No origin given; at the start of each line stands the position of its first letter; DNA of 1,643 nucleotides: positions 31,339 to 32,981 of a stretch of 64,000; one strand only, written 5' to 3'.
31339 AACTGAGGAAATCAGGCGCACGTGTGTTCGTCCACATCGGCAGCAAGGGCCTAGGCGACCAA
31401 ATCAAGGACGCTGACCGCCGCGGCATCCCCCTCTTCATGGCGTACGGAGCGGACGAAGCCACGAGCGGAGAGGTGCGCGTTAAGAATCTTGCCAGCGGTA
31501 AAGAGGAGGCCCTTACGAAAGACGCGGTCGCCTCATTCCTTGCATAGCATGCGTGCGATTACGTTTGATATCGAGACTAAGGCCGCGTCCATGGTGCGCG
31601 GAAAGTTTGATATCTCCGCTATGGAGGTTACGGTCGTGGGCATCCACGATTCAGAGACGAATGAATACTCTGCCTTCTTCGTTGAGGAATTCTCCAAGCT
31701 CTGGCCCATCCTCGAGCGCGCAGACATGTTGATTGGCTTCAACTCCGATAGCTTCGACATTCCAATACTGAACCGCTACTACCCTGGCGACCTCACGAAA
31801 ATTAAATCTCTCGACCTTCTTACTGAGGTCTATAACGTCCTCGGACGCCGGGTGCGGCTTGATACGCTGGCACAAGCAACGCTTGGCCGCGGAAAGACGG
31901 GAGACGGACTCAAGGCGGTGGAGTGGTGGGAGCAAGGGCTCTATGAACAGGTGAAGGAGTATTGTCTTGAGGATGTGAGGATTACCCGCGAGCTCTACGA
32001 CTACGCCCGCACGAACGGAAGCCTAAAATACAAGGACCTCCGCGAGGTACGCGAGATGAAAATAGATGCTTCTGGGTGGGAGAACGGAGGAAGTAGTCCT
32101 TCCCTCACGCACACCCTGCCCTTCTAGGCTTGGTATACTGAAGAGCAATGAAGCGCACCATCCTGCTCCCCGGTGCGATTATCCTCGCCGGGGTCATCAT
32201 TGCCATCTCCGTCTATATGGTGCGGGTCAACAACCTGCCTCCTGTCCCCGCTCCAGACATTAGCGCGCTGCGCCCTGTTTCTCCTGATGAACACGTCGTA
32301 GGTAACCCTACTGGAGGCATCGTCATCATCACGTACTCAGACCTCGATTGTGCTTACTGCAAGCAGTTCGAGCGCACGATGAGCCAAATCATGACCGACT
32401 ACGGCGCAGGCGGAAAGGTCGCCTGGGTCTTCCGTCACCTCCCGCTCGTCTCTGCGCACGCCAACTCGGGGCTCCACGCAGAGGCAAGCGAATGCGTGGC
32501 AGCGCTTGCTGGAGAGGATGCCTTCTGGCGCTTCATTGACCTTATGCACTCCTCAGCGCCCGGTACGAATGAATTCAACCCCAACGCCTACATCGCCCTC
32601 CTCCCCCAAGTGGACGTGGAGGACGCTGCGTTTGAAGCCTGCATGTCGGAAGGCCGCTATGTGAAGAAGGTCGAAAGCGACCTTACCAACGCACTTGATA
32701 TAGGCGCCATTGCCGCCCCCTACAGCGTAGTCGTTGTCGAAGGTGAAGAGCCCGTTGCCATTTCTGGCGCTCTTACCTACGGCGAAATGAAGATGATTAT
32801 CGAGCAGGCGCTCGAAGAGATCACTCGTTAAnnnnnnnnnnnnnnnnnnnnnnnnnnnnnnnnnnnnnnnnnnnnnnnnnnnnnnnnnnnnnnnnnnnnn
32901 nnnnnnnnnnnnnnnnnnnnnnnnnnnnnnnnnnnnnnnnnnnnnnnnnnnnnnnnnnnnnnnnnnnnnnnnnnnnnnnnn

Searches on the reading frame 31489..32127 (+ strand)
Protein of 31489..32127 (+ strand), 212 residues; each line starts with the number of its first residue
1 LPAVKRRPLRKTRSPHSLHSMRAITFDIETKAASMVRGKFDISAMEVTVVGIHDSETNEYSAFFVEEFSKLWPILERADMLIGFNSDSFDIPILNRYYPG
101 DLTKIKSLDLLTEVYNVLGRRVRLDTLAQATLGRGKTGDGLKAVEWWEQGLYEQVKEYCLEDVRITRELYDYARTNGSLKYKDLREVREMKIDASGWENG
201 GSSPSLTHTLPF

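Call 29: search_protein_families(library=pfam, proteins=[window:31489-32127:+], max_evalue=0.001)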
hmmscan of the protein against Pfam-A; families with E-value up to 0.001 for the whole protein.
window:31489-32127:+ (212 aa): 3 families
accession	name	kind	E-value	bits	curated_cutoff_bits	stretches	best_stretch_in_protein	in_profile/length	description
PF13482.12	RNase_H_2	-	2.8e-10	40.9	22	1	26-173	3-164/165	RNase_H superfamily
PF10108.15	DNA_pol_B_exo2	-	4.7e-08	33.4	24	0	108-183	106-184/213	Predicted 3'-5' exonuclease related to the exonuclease domain of PolB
PF01612.26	DNA_pol_A_exo1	-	4e-07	30.4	23.6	1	18-172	17-167/173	3'-5' exonuclease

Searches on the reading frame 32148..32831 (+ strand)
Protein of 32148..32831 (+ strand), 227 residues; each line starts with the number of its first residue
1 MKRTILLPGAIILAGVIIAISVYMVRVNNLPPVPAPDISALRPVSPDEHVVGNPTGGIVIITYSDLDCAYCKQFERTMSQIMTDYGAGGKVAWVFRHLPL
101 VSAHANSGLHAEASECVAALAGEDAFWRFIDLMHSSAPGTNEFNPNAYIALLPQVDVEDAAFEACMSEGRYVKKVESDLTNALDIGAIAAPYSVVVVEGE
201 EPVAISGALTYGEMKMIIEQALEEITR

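Call 29: search_protein_families(library=pfam, proteins=[window:32148-32831:+], max_evalue=0.001)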
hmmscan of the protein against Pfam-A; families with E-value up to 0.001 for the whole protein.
window:32148-32831:+ (227 aa): 3 families
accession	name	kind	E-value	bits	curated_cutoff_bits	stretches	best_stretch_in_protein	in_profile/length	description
PF13462.12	Thioredoxin_4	-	8.4e-14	52.5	23.2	1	46-219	3-164/165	Thioredoxin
PF01323.26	DSBA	-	5.4e-05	23.5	25.6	1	60-174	2-121/191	DSBA-like thioredoxin domain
PF18400.7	Thioredoxin_12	-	8.1e-05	23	26.1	0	49-99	135-183/190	Thioredoxin-like domain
